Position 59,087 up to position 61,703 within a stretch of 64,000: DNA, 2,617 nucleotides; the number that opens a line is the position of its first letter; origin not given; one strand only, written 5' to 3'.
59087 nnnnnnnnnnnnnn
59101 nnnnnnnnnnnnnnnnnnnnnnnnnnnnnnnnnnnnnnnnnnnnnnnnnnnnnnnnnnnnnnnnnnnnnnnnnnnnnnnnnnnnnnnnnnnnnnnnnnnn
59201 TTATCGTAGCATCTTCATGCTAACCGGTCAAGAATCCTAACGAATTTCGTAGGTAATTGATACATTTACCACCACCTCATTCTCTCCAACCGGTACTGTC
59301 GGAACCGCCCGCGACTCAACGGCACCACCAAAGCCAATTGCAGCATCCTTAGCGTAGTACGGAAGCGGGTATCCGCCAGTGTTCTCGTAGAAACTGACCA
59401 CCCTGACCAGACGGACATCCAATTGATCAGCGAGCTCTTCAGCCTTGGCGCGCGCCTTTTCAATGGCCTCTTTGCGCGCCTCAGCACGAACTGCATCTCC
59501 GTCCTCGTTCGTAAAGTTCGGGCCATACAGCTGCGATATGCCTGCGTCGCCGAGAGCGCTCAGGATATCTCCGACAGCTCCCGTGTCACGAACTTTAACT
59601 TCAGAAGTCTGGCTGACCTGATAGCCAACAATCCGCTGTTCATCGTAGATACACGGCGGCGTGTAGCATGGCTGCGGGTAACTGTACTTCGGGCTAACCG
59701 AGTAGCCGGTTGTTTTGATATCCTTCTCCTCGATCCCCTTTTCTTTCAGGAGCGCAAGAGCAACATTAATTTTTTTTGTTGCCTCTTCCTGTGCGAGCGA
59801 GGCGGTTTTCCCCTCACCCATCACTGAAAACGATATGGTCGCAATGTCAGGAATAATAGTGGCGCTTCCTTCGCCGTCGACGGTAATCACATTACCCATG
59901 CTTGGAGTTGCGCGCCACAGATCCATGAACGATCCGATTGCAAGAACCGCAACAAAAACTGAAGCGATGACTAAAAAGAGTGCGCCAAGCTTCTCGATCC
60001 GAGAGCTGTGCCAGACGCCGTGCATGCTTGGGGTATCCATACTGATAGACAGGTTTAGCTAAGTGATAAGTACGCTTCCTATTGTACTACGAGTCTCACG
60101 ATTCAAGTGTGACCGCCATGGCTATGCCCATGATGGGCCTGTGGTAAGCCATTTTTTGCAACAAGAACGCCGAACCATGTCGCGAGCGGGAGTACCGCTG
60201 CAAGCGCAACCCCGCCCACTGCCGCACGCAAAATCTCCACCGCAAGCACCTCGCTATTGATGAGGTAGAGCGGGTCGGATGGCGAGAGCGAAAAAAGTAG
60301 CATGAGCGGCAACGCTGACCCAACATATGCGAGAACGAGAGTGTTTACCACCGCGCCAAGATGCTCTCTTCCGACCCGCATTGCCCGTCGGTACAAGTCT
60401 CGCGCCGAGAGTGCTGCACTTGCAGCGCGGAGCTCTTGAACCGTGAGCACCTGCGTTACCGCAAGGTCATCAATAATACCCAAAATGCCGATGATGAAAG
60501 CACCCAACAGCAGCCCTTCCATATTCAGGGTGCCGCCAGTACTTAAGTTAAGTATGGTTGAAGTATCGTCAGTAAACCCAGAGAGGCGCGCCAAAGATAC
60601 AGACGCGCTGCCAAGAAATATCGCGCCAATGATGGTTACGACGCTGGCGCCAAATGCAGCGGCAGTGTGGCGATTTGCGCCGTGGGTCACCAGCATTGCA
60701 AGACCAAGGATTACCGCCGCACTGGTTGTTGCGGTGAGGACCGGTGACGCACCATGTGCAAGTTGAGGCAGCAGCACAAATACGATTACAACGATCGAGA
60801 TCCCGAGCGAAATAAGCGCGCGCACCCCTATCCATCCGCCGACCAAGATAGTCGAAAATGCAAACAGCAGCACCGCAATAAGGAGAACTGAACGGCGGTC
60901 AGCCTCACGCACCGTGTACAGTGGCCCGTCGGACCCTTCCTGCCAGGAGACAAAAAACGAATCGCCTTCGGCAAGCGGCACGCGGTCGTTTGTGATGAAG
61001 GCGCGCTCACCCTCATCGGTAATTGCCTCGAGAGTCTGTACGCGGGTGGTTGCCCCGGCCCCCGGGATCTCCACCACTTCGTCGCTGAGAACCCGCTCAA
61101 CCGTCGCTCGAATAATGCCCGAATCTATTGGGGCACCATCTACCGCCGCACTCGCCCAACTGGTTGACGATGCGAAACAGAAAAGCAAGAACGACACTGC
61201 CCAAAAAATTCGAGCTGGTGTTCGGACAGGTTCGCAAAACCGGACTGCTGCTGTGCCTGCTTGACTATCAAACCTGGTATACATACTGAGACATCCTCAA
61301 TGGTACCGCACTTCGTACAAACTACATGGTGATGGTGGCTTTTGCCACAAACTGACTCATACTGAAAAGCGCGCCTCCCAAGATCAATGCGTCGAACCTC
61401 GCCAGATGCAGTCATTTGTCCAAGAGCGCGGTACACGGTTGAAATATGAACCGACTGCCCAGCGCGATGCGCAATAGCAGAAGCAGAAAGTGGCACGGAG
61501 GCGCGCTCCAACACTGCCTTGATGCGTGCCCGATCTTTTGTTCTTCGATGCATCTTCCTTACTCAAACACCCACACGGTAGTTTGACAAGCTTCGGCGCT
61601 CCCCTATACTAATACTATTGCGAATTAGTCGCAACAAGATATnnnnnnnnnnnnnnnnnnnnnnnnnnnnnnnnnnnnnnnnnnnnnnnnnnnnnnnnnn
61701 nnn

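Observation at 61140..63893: Fur/Zur-family regulator divergent from a promoter/palindrome-controlled operon: CooC-like ATPase, unknown protein, ZIP transporter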

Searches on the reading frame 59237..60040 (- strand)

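Call 3: search_protein_families(library=pfam, proteins=[window:59237-60040:-], max_evalue=0.01)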
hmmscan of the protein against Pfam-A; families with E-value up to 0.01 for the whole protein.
window:59237-60040:- (267 aa): 1 family
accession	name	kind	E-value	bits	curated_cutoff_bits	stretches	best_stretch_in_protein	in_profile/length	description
PF04402.19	SIMPL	-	3.8e-51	174.7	25.2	1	52-264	1-205/205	Protein of unknown function (DUF541)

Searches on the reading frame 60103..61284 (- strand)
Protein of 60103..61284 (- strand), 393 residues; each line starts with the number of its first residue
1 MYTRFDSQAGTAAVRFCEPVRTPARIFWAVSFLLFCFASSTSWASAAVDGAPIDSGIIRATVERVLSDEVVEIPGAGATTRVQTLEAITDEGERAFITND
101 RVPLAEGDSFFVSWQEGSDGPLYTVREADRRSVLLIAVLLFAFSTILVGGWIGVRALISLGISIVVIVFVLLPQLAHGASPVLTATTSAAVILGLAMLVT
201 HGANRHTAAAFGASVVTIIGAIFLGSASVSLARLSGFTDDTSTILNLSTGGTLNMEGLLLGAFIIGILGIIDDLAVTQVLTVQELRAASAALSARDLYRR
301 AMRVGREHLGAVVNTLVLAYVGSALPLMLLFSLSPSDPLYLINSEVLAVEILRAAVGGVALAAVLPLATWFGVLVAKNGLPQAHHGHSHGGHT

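Call 3: search_protein_families(library=pfam, proteins=[window:60103-61284:-], max_evalue=0.01)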
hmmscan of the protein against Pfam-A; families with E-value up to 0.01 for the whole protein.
window:60103-61284:- (393 aa): 1 family
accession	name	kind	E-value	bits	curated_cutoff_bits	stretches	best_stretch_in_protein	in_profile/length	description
PF07907.16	YibE_F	-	8.3e-57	192.9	27.2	1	134-372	1-239/241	YibE/F-like protein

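Call 4: search_protein_families(library=ncbifam, proteins=[window:60103-61284:-], max_evalue=0.01)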
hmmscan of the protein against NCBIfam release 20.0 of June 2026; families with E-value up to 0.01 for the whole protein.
window:60103-61284:- (393 aa): 0 families

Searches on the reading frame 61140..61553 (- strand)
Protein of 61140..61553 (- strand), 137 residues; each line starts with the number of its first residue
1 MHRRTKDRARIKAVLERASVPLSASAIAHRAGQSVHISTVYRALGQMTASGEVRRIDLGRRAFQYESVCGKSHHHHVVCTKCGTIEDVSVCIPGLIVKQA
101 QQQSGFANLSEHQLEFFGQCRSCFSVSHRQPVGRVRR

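Call 3: search_protein_families(library=pfam, proteins=[window:61140-61553:-], max_evalue=0.01)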
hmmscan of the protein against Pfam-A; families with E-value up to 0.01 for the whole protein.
window:61140-61553:- (137 aa): 2 families
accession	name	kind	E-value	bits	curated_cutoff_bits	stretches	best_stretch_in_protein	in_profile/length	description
PF01475.25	FUR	-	2.8e-17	63.4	23.1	1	3-116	5-120/121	Ferric uptake regulator family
PF24033.1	DUF7342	-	0.002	18.6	31.6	1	8-61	4-55/150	Family of unknown function (DUF7342)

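Call 4: search_protein_families(library=ncbifam, proteins=[window:61140-61553:-], max_evalue=0.01)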
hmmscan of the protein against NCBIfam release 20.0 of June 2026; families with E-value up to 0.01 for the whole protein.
window:61140-61553:- (137 aa): 8 families
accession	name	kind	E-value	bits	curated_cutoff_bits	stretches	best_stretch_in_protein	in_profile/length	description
NF052545.1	TransRegPerRClab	equivalog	6.6e-14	52.1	180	1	34-124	48-135/138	transcriptional regulator PerR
NF051892.1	TransRegFurBacil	equivalog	1.8e-13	50.8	220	1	8-125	24-145/149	ferric iron uptake transcriptional regulator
NF047406.1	TransRegPerRTherm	equivalog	3.1e-13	50.1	200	1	1-123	3-125/130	manganese-dependent transcriptional regulator PerR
NF051891.1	TransRegFurHelico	equivalog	1.6e-12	47.5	200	1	4-124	25-146/148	ferric iron uptake transcriptional regulator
NF006999.0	PRK09462.1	equivalog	2.6e-08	33.6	146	1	31-122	46-135/148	ferric iron uptake transcriptional regulator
NF045678.1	TransRegIrrA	equivalog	0.00015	21.7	150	1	28-89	48-107/138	iron response transcriptional regulator IrrA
NF008646.0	PRK11639.1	equivalog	0.00016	21.5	167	1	37-127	60-150/171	zinc uptake transcriptional repressor Zur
NF045677.1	FeRespRegIrr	equivalog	0.00036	20.6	170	1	27-88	38-97/127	Fur family transcriptional regulator Irr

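Call 30: search_solved_structures(query=window:61140-61553:-, max_evalue=0.001, show_alignments=3)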
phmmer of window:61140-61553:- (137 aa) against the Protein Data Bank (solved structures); distinct sequences matched with E-value up to 0.001: 18.
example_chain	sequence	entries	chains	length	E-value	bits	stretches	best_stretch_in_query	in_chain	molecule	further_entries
2o03_A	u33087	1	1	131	2.4e-13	53.5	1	3-124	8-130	probable Zinc uptake regulation protein FurB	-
5nbc_A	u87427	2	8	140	8.3e-12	48.6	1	30-123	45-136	Ferric uptake regulation protein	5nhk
3mwm_A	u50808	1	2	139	1.1e-11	48.2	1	3-126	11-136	Putative metal uptake regulation protein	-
7vo0_G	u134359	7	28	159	2.3e-11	47.1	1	3-126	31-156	Putative metal uptake regulation protein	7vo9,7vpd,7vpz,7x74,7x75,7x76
9ire_A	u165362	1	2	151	4.2e-11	46.3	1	8-124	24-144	Ferric uptake regulation protein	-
2xig_A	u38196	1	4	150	1.3e-09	41.4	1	4-124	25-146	FERRIC UPTAKE REGULATION PROTEIN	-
3eyy_A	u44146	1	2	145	1.3e-09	41.4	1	26-124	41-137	Putative iron uptake regulatory protein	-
2fe3_A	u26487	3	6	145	6.8e-09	39.2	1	34-125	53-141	Peroxide operon regulator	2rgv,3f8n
7ne9_AAA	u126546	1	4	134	3.7e-08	36.8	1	33-124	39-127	Ferric uptake regulator family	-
6d57_A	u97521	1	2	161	5.6e-08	36.2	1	34-125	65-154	Ferric uptake regulation protein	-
4ets_A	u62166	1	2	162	5.7e-08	36.2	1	34-125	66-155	Ferric uptake regulation protein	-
2w57_A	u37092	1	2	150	2.3e-07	34.2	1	31-125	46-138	FERRIC UPTAKE REGULATION PROTEIN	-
6dk4_A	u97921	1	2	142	3.2e-07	33.8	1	32-124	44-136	Ferric uptake regulation protein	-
8j6w_A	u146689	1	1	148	2.1e-06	31.1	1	31-122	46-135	Ferric uptake regulation protein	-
5fd5_A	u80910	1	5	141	7.5e-06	29.3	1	31-118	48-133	Ferric uptake regulation protein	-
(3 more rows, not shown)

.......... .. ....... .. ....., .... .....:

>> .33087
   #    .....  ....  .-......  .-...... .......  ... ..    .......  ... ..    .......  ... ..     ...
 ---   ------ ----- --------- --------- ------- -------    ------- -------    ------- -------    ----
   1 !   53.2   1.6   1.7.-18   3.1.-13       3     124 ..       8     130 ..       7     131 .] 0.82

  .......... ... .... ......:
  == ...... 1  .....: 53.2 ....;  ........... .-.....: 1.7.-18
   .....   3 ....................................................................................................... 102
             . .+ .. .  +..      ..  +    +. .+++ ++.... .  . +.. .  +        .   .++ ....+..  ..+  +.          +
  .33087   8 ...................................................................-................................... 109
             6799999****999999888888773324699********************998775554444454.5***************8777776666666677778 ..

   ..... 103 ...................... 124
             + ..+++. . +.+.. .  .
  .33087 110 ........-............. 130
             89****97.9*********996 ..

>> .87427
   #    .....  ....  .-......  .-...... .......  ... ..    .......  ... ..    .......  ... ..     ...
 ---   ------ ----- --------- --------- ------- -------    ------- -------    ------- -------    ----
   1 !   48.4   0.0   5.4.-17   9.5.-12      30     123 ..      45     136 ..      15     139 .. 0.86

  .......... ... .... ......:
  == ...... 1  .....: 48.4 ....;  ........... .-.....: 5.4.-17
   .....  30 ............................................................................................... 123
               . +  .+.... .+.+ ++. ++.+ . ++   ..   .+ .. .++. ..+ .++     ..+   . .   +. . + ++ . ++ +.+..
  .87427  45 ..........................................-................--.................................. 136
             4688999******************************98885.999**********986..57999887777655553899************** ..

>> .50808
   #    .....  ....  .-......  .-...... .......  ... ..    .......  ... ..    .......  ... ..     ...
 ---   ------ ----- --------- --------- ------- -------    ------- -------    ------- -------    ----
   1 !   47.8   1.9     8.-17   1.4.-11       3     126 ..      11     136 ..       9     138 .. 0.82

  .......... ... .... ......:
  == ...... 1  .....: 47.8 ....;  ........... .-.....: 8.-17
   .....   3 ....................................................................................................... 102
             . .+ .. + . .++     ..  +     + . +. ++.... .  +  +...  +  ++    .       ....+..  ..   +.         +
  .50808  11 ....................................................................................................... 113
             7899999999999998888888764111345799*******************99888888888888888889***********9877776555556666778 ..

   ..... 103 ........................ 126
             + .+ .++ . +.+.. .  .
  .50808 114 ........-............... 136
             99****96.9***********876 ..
